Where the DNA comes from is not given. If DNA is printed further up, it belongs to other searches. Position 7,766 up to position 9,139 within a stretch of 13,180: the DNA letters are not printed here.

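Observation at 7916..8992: GC-rich radical-SAM enzyme with a 70-aa N-terminal extension and a sparse C-terminal Cys set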

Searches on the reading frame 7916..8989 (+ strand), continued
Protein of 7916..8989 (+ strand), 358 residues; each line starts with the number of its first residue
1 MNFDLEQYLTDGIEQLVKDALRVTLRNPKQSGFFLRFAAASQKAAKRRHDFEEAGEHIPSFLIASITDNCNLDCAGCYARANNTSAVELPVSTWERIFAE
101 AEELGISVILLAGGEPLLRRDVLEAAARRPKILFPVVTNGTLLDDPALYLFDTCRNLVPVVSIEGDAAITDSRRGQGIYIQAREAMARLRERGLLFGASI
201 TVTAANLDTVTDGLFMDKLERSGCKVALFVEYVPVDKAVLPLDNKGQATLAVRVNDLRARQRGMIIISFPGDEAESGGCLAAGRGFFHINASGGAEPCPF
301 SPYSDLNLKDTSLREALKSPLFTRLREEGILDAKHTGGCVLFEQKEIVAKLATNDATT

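Call 13: find_related_loci(query=A1, collection=genome_contigs, flank=6000)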
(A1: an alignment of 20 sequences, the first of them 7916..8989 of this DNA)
Query A1 (358 aa) in genome_contigs; peptide patterns used: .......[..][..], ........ (x = any residue, [..] = any of these).
600 stretches matched a pattern (row limit reached: there are more); 580 encode a relative of the query (tblastn E <= 1e-3); the best 80 are kept; 80 distinct loci.
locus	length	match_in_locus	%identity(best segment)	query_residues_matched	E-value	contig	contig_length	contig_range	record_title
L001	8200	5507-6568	59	2-353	1e-142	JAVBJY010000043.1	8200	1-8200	MAG: Eubacteriales bacterium isolate GLO_MAG_00132 c_1365644, whole genome shotgun sequence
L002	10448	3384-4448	59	2-354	3e-142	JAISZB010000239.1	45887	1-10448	MAG: Clostridiales bacterium isolate Nc350_bin65 k119_1279647, whole genome shotgun sequence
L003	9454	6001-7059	61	3-354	3e-141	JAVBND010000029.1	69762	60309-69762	MAG: Eubacteriales bacterium isolate EPI_MAG_00069 c_000002653677, whole genome shotgun sequence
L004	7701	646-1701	60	3-353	4e-141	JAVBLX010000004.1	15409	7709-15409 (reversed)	MAG: Acetivibrio sp. isolate EPI_MAG_00035 c_000003045139, whole genome shotgun sequence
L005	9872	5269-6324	61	3-353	9e-140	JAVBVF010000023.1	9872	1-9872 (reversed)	MAG: Eubacteriales bacterium isolate EPI_MAG_00301 c_1192659, whole genome shotgun sequence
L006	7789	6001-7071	57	2-351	7e-140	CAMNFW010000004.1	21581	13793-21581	MAG: uncultured Ruminococcus sp. isolate SRR1222429_bin.119_metaWRAP_v1.3_MAG genome assembly, contig: NODE.4912_length_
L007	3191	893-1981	56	2-357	4e-144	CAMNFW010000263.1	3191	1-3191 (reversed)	MAG: uncultured Ruminococcus sp. isolate SRR1222429_bin.119_metaWRAP_v1.3_MAG genome assembly, contig: NODE.109507_lengt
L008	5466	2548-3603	62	3-354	4e-139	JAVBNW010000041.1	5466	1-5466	MAG: Eubacteriales bacterium isolate EPI_MAG_00092 c_000011761878, whole genome shotgun sequence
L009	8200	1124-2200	59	3-354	2e-136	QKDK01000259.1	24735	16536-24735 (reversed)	MAG: Clostridia bacterium isolate SZUA-448 scaffold_4689, whole genome shotgun sequence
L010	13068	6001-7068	56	3-351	2e-135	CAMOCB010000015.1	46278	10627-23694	MAG: uncultured Lachnospiraceae bacterium isolate SRR873604_bin.89_metaWRAP_v1.3_MAG genome assembly, contig: NODE_823_l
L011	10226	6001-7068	59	1-354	5e-135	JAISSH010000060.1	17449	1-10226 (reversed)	MAG: Treponema sp. isolate Mcx344_bin19 k119_9333, whole genome shotgun sequence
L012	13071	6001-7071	55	2-351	1e-134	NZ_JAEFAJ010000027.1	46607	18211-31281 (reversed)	MAG: Ruminococcus sp. isolate Tb.RUG.491 NODE_2651_length_46607_cov_2.721644, whole genome shotgun sequence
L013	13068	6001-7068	57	3-351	1e-134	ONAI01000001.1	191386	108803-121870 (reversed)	uncultured Ruminococcus sp. isolate RUG127 genome assembly, contig: scaffold_170, whole genome shotgun sequence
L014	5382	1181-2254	55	1-351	3e-135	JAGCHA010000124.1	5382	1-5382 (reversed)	MAG: Ruminococcus sp. isolate RGIG9784 Yak_Omasum.Co__c4385056, whole genome shotgun sequence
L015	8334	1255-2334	56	2-354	2e-134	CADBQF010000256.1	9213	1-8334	MAG: Ruminococcus flavefaciens isolate RUG14191 genome assembly, contig: RUG14191_asm_256, whole genome shotgun sequence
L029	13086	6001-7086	54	2-356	1e-131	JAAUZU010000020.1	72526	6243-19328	MAG: Lachnospiraceae bacterium isolate Mgla_MAG_35-bin_6 c_000000029106, whole genome shotgun sequence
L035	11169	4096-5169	55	1-351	5e-131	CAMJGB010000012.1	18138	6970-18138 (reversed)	MAG: uncultured Clostridia bacterium isolate SRR12081295_bin.37_metaWRAP_v1.3_MAG genome assembly, contig: ERZ12289769.3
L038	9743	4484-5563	55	2-354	3e-131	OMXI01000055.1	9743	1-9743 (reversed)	uncultured Clostridiales bacterium isolate RUG060 genome assembly, contig: scaffold_5316, whole genome shotgun sequence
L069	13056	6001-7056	55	4-348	1e-129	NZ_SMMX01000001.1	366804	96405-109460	Extibacter muris strain DSM 28560 NODE_1_length_366804_cov_89.152802, whole genome shotgun sequence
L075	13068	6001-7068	55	3-351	4e-129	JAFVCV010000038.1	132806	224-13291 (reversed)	MAG: Ruminococcus sp. isolate RGIG5054 Roe_deer_Rumen.Co__c911164, whole genome shotgun sequence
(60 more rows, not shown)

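Call 29: search_protein_families(library=pfam, alignment_id=A2, max_evalue=0.0001)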
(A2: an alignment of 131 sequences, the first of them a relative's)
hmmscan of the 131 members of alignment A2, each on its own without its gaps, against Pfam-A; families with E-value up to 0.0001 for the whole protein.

A. member 1, L001:4570-4776:- (69 aa): 0 families

B. families by the number of members that match (of 131 scanned): 102 families (the first 25 are shown)
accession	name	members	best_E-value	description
PF22381.2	Staph_reg_Sar_Rot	16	5.2e-22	Transcriptional regulator SarA/Rot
PF01047.28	MarR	16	1.2e-20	MarR family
PF12802.13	MarR_2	15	1.4e-12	MarR family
PF13463.12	HTH_27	15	2.5e-10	Winged helix DNA-binding domain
PF13601.12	HTH_34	10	1.3e-09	Winged helix DNA-binding domain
PF00255.25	GSHPx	7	7.2e-39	Glutathione peroxidase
PF00578.27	AhpC-TSA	7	6.1e-08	AhpC/TSA family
PF01638.23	HxlR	4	7.6e-34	HxlR-like helix-turn-helix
PF00440.29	TetR_N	4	1.3e-15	Bacterial regulatory proteins, tetR family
PF09339.16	HTH_IclR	4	7.2e-05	IclR helix-turn-helix domain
PF01022.26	HTH_5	3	4.5e-07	Bacterial regulatory protein, arsR family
PF01978.25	TrmB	3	7e-07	Sugar-specific transcriptional regulator TrmB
PF13412.12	HTH_24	3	2.9e-05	Winged helix-turn-helix DNA-binding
PF12120.14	Arr-ms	2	2.6e-50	Rifampin ADP-ribosyl transferase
PF14512.11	TM1586_NiRdase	2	2.1e-36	Putative TM nitroreductase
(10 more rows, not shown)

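Call 30: search_protein_families(library=pfam, alignment_id=A3, max_evalue=0.0001)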
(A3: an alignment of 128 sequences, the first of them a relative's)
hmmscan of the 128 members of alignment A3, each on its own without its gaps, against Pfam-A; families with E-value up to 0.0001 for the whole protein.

A. member 1, L001:6257-6574:+ (106 aa): 0 families

B. families by the number of members that match (of 128 scanned): 114 families (the first 25 are shown)
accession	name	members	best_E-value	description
PF00583.31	Acetyltransf_1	7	6.3e-16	Acetyltransferase (GNAT) family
PF14512.11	TM1586_NiRdase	6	4.5e-39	Putative TM nitroreductase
PF00881.29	Nitroreductase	6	2.8e-22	Nitroreductase family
PF00255.25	GSHPx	5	4.5e-41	Glutathione peroxidase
PF07228.17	SpoIIE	4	1.1e-51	Stage II sporulation protein E (SpoIIE)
PF00072.30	Response_reg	4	7.7e-32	Response regulator receiver domain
PF13302.13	Acetyltransf_3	4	1.1e-30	Acetyltransferase (GNAT) domain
PF13508.13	Acetyltransf_7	4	5.3e-12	Acetyltransferase (GNAT) domain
PF00578.27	AhpC-TSA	4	5.1e-08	AhpC/TSA family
PF08534.16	Redoxin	4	2.6e-06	Redoxin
PF13673.13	Acetyltransf_10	3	8.8e-12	Acetyltransferase (GNAT) domain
PF13463.12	HTH_27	3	2.7e-08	Winged helix DNA-binding domain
PF00248.27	Aldo_ket_red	2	3.7e-68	Aldo/keto reductase family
PF07694.17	5TM-5TMR_LYT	2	1.3e-42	5TMR of 5TMR-LYT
PF06541.16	ABC_trans_CmpB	2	5.4e-40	Putative ABC-transporter type IV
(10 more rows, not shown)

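Call 31: predict_structure(alignment_id=A1)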
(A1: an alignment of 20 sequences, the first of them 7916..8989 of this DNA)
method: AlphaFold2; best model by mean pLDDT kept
length: 358 residues; sequences in the alignment: 20
mean_pLDDT: 84.1   pTM: 0.86
mean pLDDT of the five models: 84.1, 83.0, 80.0, 77.2, 77.0
residues with pLDDT >= 90: 171; 70-90: 133; 50-70: 48; < 50: 6
segments of 3 or more residues with pLDDT < 50: 356-358
pLDDT, mean of each block of 10 residues (from residue 1): 74 90 92 95 94 87 84 65 67 95 94 88 97 94 94 97 88 88 95 94 91 93 94 77 89 93 88 63 61 63 73 84 79 67 75 58
secondary structure, 60 per line:
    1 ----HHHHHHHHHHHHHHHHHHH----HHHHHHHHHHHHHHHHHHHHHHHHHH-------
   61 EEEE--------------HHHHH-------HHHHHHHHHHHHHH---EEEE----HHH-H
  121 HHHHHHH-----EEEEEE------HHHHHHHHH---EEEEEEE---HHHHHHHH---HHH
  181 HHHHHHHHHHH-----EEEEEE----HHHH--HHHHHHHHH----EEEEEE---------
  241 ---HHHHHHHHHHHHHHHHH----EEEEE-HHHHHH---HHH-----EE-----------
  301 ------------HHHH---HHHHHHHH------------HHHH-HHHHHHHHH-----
elements in order: H5-23 H28-53 E61-64 H79-83 H91-104 E108-111 H120-127 E133-138 H145-153 E157-163 H167-174 H178-191 E197-202 H207-210 H213-221 E226-231 H244-260 E265-269 H271-276 H313-316 H320-327 H340-343 H345-353

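Call 32: search_protein_representatives(protein=window:7916-8989:+)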
Query: 358 residues. Proteins with E-value up to 0.001 (for the whole library): 14864; up to 1e-10: 2052; up to 1e-30: 464. The best 150 are listed.
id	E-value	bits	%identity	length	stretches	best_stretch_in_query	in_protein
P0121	3.0e-118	410.9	58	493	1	2-353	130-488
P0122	1.2e-116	405.7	54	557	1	2-354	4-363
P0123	3.4e-115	400.9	56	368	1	3-353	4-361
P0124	1.8e-113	395.2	52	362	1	4-349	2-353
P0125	1.4e-108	379.1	53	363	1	2-349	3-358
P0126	4.6e-108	377.5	54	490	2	84-350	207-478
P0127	7.9e-106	370.1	51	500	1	2-351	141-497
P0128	1.3e-105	369.4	49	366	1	3-353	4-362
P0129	6.4e-102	357.3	52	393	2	90-351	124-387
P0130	9.0e-102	356.8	54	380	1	1-351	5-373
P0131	4.0e-95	334.9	60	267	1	92-351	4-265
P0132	1.4e-94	333.2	48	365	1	4-351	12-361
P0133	3.2e-94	332.0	49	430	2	85-350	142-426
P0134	6.9e-94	330.8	49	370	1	4-345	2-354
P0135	3.6e-92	325.2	49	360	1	23-351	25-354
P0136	2.2e-91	322.6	46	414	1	7-351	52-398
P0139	1.3e-84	300.3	44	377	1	13-357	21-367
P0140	1.7e-84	300.0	43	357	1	7-351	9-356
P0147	4.6e-81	288.7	44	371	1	15-353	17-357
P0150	1.6e-80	286.9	42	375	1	1-349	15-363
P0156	6.2e-79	281.7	42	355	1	9-355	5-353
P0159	2.0e-78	280.0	43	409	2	87-354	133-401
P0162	6.9e-77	275.0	39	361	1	2-346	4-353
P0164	1.0e-75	271.1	39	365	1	17-351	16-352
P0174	5.7e-74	265.4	38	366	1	4-352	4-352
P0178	2.3e-73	263.4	38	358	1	8-351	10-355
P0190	6.8e-68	245.4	40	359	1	8-351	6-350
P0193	1.3e-67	244.4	42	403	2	91-350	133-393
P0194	1.5e-67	244.2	42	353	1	31-345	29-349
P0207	4.8e-65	236.0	38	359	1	20-348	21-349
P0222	7.0e-60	219.0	54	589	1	145-348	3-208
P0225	6.2e-59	215.9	35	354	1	4-350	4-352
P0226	7.7e-59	215.6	35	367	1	20-351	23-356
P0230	3.6e-57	210.1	42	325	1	3-330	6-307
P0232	1.4e-56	208.2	49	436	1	148-352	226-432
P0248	6.1e-53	196.2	35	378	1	20-353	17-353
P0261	8.2e-51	189.2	37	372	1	41-355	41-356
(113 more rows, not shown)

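Call 41: find_encoding_contigs(protein=P0007, flank=6000, max_places=2)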
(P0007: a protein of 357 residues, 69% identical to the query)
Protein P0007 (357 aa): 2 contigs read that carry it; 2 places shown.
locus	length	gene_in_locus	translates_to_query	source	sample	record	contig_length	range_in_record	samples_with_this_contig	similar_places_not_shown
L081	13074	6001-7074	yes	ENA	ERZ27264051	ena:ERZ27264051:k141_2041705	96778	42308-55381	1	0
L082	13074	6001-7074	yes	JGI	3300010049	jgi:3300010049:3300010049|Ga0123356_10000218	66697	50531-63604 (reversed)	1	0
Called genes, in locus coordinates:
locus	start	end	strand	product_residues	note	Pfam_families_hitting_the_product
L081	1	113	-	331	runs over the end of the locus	PF00150:Cellulase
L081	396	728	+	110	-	PF03551:PadR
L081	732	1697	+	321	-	-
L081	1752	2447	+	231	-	PF00226:DnaJ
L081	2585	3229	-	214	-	PF00702:Hydrolase, PF13419:HAD_2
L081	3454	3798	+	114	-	PF19524:DUF6054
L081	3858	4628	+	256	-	PF08241:Methyltransf_11 (weak)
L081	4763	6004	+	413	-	PF05195:AMP_N, PF00557:Peptidase_M24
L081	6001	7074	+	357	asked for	PF04055:Radical_SAM, PF13353:Fer4_12 (weak)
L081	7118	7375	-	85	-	-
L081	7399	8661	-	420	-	PF00817:IMS, PF21999:IMS_HHH_1, PF11799:IMS_C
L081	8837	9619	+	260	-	PF01381:HTH_3 (weak), PF13560:HTH_31 (weak), PF00717:Peptidase_S24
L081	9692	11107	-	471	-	PF04616:Glyco_hydro_43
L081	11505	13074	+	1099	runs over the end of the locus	PF01590:GAF (weak), PF13185:GAF_2 (faint), PF13426:PAS_9 (faint), PF01590:GAF, PF00512:HisKA, PF02518:HATPase_c, PF00072:Response_reg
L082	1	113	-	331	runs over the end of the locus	PF00150:Cellulase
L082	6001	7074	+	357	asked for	PF04055:Radical_SAM, PF13353:Fer4_12 (weak)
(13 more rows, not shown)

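Call 42: find_encoding_contigs(protein=P0006, flank=6000, max_places=2)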
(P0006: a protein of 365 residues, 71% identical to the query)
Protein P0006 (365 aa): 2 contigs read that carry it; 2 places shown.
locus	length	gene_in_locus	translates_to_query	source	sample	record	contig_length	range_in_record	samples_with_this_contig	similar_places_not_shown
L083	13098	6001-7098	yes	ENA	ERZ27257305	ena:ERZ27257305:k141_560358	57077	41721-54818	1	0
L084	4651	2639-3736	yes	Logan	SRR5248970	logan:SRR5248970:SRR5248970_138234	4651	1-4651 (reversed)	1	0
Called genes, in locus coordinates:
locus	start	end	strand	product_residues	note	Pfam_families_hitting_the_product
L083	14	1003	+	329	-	PF00005:ABC_tran, PF13304:AAA_21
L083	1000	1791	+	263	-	-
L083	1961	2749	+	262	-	PF06182:ABC2_membrane_6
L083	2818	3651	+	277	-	PF05116:S6PP (faint), PF08282:Hydrolase_3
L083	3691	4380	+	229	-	PF00753:Lactamase_B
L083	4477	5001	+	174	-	PF18955:DUF5698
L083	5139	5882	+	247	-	PF02698:DUF218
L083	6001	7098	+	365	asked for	PF04055:Radical_SAM, PF13353:Fer4_12 (weak)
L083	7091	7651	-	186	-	PF19845:DUF6320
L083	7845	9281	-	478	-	PF00587:tRNA-synt_2b, PF03129:HGTP_anticodon, PF09180:ProRS-C_1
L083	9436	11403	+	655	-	PF02366:PMT, PF13231:PMT_2, PF16192:PMT_4TMC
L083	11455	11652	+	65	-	-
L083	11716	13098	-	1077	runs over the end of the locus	PF12704:MacB_PCD (weak), PF02687:FtsX (weak)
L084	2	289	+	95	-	?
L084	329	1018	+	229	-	PF00753:Lactamase_B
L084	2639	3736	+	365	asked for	PF04055:Radical_SAM, PF13353:Fer4_12 (weak)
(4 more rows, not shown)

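Call 43: find_encoding_contigs(protein=P0005, flank=6000, max_places=2)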
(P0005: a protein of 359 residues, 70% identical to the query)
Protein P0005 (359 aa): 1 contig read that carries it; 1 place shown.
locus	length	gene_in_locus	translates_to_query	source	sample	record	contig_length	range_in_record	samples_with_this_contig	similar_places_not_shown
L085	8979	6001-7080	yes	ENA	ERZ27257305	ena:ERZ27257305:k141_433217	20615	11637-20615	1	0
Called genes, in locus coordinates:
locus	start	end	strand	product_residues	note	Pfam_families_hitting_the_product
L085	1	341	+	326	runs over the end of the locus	PF00005:ABC_tran, PF13304:AAA_21 (faint), PF08352:oligo_HPY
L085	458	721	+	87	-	-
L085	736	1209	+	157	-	PF02254:TrkA_N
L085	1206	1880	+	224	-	PF02254:TrkA_N, PF02080:TrkA_C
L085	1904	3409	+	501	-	PF02386:TrkH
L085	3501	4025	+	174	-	PF18955:DUF5698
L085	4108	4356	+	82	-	PF18451:CdiA_C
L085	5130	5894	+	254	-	PF02698:DUF218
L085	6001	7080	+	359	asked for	PF04055:Radical_SAM, PF13353:Fer4_12 (weak)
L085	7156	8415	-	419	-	PF07833:Cu_amine_oxidN1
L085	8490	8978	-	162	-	?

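Call 58: search_protein_families(library=padloc, proteins=[window:7916-8989:+], max_evalue=0.001)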
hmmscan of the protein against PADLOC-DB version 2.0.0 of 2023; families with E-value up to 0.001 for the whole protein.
window:7916-8989:+ (358 aa): 2 families
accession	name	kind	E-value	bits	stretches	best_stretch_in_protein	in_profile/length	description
PDLC02903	pVip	-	2.7e-11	41.4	1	66-173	6-110/257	Viperins not associated with kinases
PDLC02904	pVip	-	1.8e-10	38.8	1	66-148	9-93/262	Viperins associated with kinases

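Call 59: list_cluster_members(proteins=[P0096, P0118, P0090, P0140, P0162, P0174, P0178, P0225, P0226, P0248])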
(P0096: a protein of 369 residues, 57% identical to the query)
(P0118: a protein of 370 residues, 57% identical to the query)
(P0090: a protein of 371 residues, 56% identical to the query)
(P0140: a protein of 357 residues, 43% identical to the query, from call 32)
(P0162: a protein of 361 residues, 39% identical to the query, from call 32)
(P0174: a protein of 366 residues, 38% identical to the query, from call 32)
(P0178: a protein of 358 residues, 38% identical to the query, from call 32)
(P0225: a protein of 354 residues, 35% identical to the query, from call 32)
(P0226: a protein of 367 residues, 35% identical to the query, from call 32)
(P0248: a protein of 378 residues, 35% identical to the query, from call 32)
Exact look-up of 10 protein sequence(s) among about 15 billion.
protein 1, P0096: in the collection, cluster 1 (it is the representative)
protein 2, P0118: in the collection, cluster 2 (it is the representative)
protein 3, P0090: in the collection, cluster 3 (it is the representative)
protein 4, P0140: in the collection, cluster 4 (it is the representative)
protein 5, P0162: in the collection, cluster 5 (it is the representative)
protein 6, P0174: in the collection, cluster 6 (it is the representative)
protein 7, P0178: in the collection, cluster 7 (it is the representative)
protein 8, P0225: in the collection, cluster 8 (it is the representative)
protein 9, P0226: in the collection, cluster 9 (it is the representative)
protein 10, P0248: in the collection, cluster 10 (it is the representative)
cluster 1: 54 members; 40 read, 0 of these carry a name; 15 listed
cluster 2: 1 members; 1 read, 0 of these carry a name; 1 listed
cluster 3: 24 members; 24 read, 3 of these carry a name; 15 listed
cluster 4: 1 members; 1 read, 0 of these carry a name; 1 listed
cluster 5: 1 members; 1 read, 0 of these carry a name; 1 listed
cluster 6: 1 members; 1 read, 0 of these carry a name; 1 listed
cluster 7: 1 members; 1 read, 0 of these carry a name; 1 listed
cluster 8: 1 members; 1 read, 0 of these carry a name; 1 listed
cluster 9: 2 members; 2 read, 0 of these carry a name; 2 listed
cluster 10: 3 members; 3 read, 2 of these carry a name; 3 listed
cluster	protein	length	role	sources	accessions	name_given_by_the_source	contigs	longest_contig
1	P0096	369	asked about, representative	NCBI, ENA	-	-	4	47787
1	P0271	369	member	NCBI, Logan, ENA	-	-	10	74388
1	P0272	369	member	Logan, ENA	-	-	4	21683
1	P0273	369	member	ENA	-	-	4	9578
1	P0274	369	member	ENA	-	-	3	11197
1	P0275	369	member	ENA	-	-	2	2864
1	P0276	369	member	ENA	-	-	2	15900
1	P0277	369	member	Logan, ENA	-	-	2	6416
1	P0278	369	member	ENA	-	-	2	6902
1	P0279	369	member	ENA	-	-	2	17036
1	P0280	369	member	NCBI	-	-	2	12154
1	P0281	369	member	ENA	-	-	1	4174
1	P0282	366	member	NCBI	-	-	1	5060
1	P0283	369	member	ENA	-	-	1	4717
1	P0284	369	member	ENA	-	-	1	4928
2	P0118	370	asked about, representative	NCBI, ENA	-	-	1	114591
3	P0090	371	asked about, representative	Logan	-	-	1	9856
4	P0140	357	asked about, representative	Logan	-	-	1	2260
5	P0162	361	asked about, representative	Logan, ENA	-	-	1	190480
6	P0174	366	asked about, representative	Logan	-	-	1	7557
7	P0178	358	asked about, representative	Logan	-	-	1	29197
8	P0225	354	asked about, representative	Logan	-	-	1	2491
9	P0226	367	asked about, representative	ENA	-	-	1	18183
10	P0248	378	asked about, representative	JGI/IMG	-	MoaA/NifB/PqqE/SkfB family radical SAM enzyme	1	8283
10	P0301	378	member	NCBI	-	-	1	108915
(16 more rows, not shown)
